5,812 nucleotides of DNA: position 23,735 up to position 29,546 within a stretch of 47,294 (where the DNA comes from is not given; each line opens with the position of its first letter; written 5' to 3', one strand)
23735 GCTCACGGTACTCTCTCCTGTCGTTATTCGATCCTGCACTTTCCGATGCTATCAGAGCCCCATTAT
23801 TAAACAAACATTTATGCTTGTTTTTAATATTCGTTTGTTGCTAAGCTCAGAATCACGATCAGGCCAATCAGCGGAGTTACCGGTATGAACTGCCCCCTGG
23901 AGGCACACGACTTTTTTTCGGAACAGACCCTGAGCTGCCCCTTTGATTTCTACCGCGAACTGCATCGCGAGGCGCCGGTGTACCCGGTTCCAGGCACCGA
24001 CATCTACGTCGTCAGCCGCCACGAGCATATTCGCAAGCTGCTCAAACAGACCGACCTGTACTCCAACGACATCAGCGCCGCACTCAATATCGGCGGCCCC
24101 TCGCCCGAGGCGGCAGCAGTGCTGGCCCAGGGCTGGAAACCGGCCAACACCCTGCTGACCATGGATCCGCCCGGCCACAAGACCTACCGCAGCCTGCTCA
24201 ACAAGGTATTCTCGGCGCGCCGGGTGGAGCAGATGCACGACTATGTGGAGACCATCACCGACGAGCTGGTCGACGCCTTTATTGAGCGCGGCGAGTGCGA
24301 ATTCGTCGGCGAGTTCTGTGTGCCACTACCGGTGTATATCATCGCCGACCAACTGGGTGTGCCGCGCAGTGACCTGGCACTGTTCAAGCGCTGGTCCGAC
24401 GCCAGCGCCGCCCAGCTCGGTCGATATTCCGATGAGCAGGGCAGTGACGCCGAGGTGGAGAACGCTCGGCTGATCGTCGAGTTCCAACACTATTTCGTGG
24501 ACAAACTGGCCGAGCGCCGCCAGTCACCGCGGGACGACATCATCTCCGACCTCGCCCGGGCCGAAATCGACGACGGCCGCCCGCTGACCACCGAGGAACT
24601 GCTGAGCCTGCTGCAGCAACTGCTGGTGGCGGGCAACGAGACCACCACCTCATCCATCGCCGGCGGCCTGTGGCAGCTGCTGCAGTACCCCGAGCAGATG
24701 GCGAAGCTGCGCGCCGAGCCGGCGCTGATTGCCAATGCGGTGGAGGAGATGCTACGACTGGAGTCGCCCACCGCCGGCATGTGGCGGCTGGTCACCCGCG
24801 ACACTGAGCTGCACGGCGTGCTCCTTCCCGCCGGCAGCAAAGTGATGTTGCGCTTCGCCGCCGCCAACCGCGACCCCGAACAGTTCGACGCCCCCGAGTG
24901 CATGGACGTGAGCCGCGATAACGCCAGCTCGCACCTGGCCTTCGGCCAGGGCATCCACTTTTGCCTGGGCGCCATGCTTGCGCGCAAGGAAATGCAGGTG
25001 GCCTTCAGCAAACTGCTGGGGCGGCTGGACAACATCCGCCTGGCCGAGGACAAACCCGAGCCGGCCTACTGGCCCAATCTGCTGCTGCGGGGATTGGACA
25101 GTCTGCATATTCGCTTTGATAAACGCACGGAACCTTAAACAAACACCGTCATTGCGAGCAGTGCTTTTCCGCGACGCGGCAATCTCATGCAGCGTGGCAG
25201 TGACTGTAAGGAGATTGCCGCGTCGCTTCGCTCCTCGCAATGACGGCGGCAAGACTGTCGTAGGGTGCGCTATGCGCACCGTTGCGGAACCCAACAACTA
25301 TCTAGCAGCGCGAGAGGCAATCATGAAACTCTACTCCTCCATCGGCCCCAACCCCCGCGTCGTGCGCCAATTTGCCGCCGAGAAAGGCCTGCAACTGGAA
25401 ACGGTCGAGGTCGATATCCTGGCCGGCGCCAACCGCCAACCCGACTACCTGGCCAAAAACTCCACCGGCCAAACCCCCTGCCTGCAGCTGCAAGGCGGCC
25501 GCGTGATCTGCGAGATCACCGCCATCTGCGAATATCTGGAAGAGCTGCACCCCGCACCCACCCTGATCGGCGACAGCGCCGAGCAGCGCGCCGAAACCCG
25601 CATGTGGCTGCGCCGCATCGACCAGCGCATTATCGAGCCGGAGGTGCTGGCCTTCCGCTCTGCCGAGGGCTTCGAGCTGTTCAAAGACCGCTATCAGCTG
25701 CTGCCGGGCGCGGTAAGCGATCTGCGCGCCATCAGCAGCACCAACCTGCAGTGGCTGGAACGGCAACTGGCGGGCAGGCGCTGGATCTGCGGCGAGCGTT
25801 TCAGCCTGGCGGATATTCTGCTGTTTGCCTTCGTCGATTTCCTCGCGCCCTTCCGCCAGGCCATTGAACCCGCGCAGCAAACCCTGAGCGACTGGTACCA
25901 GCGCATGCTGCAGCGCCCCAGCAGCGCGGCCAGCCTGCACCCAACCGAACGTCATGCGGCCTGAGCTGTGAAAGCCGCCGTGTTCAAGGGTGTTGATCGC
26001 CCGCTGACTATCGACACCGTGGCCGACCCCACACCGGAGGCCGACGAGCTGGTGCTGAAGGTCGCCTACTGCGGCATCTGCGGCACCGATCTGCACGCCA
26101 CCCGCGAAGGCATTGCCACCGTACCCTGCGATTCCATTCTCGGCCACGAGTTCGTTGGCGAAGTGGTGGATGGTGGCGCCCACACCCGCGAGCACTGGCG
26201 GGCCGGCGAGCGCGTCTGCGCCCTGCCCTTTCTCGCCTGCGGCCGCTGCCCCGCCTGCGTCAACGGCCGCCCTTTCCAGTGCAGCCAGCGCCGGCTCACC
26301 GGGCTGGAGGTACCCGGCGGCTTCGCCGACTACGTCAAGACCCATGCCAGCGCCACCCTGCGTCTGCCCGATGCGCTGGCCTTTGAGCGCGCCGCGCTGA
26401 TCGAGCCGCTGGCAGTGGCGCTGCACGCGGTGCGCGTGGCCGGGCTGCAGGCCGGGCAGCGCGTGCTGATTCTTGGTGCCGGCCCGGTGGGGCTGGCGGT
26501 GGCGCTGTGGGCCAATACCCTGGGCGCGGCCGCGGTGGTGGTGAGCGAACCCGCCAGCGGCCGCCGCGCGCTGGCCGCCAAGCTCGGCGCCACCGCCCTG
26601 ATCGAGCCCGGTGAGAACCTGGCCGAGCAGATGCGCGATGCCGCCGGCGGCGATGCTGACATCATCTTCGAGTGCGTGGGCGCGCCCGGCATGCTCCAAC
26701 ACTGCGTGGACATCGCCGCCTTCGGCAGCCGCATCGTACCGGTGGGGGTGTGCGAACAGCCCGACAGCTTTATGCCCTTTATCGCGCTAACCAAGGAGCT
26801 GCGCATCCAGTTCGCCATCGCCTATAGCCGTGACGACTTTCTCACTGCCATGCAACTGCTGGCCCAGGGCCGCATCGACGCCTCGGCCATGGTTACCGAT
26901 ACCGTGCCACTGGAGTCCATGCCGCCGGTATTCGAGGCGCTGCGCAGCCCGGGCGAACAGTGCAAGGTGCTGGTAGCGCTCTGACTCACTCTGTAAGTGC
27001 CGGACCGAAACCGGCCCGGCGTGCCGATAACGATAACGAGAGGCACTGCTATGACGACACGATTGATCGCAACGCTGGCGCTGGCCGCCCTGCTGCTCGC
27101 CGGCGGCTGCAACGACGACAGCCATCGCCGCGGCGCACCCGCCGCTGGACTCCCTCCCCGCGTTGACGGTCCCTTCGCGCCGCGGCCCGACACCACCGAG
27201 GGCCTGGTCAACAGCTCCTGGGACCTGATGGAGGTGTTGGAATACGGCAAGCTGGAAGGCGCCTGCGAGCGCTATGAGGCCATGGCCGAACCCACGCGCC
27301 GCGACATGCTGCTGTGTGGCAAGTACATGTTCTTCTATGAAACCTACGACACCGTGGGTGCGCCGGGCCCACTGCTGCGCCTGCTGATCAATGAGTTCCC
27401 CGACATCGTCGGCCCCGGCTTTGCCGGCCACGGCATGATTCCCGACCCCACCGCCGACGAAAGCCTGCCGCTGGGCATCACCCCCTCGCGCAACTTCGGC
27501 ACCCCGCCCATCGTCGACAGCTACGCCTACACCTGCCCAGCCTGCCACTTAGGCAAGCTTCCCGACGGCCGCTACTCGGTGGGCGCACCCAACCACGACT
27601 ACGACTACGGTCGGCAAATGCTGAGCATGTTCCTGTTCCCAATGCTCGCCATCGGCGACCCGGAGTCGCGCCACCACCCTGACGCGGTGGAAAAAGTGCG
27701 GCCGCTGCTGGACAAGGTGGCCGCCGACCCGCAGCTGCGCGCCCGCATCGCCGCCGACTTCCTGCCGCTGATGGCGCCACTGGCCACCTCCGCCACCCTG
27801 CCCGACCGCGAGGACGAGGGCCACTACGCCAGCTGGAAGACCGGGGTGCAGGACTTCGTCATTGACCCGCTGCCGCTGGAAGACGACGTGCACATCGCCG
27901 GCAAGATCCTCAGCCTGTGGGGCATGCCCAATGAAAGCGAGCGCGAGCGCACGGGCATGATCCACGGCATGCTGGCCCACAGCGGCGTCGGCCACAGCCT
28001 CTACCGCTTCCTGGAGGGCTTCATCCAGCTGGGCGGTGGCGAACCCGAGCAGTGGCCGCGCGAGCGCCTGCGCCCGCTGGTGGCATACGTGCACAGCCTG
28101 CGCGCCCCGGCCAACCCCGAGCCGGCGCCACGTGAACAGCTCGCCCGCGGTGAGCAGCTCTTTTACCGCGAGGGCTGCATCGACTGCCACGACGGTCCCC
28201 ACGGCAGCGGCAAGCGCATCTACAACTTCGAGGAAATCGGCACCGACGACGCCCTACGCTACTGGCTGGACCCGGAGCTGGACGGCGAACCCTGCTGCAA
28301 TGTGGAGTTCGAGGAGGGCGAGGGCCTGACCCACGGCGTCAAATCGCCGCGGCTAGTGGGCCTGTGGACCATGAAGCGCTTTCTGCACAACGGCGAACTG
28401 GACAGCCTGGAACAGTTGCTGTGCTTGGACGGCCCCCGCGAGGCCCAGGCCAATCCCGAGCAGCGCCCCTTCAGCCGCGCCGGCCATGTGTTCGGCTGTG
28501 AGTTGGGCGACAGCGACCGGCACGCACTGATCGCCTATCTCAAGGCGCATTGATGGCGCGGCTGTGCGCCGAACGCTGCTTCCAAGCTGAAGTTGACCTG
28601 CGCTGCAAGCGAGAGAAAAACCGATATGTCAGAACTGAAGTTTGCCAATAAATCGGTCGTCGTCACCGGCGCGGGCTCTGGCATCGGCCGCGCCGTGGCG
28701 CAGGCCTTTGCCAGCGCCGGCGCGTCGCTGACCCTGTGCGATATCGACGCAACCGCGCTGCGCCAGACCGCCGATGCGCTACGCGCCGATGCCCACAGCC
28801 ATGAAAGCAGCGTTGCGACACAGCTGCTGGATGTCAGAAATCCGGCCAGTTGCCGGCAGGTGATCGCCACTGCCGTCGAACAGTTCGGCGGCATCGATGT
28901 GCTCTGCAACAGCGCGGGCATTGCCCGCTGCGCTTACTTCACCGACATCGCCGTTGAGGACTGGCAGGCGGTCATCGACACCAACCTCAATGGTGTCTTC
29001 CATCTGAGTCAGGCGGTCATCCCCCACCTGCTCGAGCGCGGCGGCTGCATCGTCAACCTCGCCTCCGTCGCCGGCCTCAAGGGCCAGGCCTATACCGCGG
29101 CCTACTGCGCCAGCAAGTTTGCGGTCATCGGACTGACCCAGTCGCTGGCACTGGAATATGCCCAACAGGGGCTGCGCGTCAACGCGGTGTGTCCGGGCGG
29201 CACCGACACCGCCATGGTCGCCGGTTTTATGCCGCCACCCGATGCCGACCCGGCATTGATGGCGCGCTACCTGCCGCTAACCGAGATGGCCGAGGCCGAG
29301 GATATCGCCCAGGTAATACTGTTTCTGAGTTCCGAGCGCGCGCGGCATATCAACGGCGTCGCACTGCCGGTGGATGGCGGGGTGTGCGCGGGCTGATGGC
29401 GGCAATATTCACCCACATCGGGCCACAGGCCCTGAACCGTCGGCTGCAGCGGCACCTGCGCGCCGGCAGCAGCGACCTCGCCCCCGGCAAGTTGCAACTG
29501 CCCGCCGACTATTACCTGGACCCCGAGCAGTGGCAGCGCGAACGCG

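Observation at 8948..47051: An AT-rich inverted repeat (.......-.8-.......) occurs 8 times, always in a promoter region of the catabolic cluster, suggesting a single-regulator regulon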

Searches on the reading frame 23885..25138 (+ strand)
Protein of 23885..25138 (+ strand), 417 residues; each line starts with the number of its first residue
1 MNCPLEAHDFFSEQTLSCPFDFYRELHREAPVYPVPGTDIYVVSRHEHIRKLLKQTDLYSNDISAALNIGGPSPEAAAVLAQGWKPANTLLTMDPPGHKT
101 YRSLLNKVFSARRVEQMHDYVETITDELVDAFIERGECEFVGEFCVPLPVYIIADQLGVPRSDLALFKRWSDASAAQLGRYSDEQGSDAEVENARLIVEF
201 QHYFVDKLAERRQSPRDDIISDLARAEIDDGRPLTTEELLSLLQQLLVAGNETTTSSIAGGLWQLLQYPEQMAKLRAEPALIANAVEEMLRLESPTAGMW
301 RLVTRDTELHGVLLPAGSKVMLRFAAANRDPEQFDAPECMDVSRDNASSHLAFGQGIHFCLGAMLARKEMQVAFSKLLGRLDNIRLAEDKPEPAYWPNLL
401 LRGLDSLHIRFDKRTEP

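Call 8: search_protein_families(library=pfam, proteins=[window:23885-25138:+])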
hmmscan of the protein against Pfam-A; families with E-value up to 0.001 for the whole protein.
window:23885-25138:+ (417 aa): 1 family
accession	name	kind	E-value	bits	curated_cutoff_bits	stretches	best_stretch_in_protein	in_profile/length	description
PF00067.27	p450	-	8.4e-31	107.7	22.8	1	201-392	217-443/462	Cytochrome P450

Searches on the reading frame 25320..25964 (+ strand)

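Call 8: search_protein_families(library=pfam, proteins=[window:25320-25964:+])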
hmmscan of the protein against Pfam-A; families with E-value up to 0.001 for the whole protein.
window:25320-25964:+ (214 aa): 6 families
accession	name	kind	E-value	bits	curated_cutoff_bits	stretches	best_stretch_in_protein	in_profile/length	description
PF13409.12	GST_N_2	-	4.7e-13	50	25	1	10-76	3-70/70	Glutathione S-transferase, N-terminal domain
PF02798.26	GST_N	-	7.8e-13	49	20.9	1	2-74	3-75/76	Glutathione S-transferase, N-terminal domain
PF13417.12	GST_N_3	-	1.2e-11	45.2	22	1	9-80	7-74/75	Glutathione S-transferase, N-terminal domain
PF00043.30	GST_C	-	5.2e-11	43.1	20.7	1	143-200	35-93/93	Glutathione S-transferase, C-terminal domain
PF13410.11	GST_C_2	-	9.1e-08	32.5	24.9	1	141-177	13-49/69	Glutathione S-transferase, C-terminal domain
PF14497.11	GST_C_3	-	4.4e-07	30.5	21.6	1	143-201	35-96/104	Glutathione S-transferase, C-terminal domain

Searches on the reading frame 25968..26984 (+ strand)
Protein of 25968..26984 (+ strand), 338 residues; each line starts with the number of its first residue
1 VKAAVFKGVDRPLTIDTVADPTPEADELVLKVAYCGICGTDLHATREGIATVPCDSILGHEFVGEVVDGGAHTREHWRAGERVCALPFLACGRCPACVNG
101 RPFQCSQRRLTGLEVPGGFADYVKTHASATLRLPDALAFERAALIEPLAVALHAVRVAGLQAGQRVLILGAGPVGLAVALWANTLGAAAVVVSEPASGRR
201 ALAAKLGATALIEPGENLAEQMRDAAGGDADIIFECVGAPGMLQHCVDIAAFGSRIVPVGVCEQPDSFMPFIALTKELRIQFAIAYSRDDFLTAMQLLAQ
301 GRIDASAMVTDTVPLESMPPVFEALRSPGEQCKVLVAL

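Call 8: search_protein_families(library=pfam, proteins=[window:25968-26984:+])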
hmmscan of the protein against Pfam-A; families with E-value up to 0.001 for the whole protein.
window:25968-26984:+ (338 aa): 4 families
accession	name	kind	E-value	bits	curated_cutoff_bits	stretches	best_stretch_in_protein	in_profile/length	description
PF00107.32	ADH_zinc_N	-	1e-24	87.4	31.8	1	173-299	1-128/129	Zinc-binding dehydrogenase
PF08240.17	ADH_N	-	1.8e-24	86.4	23.5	1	25-135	2-104/104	Alcohol dehydrogenase GroES-like domain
PF16912.11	Glu_dehyd_C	-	8.9e-07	29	34.9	1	143-324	5-200/211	Glucose dehydrogenase C-terminus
PF13602.12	ADH_zinc_N_2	-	0.00036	21.9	27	1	206-335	1-133/134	Zinc-binding dehydrogenase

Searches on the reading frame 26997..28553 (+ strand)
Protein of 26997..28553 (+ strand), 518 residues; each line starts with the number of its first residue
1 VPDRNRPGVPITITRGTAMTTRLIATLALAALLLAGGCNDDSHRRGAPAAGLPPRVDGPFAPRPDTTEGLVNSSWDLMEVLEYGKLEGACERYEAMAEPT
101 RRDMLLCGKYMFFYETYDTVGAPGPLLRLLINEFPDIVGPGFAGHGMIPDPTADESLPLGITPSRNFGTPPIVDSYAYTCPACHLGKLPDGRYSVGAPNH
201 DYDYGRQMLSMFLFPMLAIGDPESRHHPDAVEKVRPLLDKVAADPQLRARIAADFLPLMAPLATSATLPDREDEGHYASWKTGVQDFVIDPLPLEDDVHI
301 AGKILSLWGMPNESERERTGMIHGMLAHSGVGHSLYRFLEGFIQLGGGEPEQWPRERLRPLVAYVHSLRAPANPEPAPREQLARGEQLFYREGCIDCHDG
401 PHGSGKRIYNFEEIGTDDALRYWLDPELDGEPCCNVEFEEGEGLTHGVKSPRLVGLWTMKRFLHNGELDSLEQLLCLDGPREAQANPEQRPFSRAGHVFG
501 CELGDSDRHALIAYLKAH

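Call 8: search_protein_families(library=pfam, proteins=[window:26997-28553:+])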
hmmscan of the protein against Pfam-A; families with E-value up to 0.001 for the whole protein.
window:26997-28553:+ (518 aa): 0 families

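Call 19: search_protein_families(library=ncbifam, proteins=[window:26997-28553:+], max_evalue=0.00001)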
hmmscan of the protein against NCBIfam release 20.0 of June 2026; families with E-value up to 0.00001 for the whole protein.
window:26997-28553:+ (518 aa): 1 family
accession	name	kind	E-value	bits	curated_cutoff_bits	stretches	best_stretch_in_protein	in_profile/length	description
NF040606.1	CytoC_perox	subfamily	3.7e-10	39.6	150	0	358-418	270-339/524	di-heme-cytochrome C peroxidase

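Call 65: search_solved_structures(query=window:26997-28553:+, max_evalue=1)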
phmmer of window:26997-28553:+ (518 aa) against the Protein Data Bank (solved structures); distinct sequences matched with E-value up to 1: 0.

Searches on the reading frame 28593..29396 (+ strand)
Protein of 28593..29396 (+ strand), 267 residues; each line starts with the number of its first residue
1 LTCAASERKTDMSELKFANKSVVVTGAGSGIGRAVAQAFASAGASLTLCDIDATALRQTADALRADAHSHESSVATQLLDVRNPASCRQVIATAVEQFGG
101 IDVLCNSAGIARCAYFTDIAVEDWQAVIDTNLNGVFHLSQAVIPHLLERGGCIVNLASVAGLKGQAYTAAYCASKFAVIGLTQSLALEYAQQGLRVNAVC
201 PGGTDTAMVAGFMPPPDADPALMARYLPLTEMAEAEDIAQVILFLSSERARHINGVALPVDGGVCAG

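Call 8: search_protein_families(library=pfam, proteins=[window:28593-29396:+])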
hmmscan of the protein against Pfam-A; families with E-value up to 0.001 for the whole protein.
window:28593-29396:+ (267 aa): 4 families
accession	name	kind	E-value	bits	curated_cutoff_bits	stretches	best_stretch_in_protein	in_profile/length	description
PF13561.12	adh_short_C2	-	2.6e-62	211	27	1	26-264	1-235/236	Enoyl-(Acyl carrier protein) reductase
PF00106.31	adh_short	-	2.6e-59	200.4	26.6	1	20-210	1-188/195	short chain dehydrogenase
PF08659.16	KR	-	8.8e-15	55.5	22.6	1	22-178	3-156/180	KR domain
PF02737.24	3HCDH_N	-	7.1e-05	23.2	22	1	22-77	2-56/180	3-hydroxyacyl-CoA dehydrogenase, NAD binding domain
